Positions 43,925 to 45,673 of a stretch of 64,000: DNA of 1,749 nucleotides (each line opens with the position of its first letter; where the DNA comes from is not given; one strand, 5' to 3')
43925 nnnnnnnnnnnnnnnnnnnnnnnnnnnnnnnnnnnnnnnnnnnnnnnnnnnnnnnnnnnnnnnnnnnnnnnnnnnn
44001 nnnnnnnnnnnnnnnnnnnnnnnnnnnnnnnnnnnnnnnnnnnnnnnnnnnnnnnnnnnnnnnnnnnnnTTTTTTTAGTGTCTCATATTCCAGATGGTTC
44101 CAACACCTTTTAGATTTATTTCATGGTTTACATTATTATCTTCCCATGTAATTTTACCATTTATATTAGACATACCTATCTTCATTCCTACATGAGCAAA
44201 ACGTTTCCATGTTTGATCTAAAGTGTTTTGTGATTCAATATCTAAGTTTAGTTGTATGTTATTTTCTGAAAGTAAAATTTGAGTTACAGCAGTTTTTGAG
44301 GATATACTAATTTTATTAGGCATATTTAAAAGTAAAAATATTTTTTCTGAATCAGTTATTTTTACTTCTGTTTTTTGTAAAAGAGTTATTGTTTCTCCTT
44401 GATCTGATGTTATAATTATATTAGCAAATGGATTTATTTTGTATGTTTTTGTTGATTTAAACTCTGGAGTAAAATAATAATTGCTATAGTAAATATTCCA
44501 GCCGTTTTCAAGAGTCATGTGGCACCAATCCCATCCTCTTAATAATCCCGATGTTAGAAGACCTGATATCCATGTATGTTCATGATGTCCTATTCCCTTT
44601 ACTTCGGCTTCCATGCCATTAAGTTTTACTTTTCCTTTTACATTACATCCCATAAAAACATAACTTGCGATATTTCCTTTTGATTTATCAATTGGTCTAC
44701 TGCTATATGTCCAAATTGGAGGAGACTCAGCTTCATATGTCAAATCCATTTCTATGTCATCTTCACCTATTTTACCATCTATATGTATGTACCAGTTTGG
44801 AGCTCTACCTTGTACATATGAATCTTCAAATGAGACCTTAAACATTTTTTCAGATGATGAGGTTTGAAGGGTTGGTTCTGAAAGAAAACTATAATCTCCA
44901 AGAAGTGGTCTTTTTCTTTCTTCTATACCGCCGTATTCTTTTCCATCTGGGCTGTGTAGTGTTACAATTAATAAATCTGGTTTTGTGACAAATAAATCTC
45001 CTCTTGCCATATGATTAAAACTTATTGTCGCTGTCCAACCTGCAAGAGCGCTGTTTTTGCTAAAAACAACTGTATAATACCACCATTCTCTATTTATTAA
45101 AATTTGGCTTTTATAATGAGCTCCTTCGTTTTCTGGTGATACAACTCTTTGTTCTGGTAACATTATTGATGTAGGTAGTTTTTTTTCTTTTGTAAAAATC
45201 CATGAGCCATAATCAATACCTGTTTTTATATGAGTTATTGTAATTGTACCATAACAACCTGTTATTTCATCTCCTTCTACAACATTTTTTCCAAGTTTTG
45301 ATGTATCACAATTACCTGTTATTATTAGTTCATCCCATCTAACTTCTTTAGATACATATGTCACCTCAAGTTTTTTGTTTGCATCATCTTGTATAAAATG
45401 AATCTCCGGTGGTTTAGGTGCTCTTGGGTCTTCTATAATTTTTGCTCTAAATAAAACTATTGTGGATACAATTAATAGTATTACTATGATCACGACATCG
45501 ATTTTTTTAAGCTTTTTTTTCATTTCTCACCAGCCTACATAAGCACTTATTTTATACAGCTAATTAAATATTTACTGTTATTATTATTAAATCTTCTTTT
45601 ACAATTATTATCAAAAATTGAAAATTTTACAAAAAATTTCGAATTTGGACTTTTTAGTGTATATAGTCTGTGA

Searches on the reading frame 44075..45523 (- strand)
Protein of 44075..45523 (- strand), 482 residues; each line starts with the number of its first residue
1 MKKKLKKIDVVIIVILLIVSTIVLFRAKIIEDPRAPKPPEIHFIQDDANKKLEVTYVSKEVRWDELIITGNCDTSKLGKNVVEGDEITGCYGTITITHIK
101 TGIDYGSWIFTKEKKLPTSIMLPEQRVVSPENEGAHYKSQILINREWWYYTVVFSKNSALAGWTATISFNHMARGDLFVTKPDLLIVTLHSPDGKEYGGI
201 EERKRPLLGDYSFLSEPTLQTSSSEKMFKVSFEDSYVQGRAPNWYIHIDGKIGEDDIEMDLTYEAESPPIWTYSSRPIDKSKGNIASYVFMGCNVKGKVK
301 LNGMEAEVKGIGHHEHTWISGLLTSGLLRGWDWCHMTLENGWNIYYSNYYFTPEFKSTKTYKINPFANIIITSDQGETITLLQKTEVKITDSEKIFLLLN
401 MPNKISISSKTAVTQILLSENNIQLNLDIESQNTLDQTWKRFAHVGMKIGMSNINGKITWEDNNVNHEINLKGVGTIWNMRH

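Call 7: search_protein_families(library=pfam, proteins=[window:44075-45523:-], max_evalue=0.001)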
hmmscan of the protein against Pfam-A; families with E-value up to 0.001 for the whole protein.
window:44075-45523:- (482 aa): 1 family
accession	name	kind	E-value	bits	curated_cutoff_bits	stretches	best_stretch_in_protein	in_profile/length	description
PF07143.17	CrtC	-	0.00049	21.3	22.5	0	224-319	73-167/168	CrtC N-terminal lipocalin domain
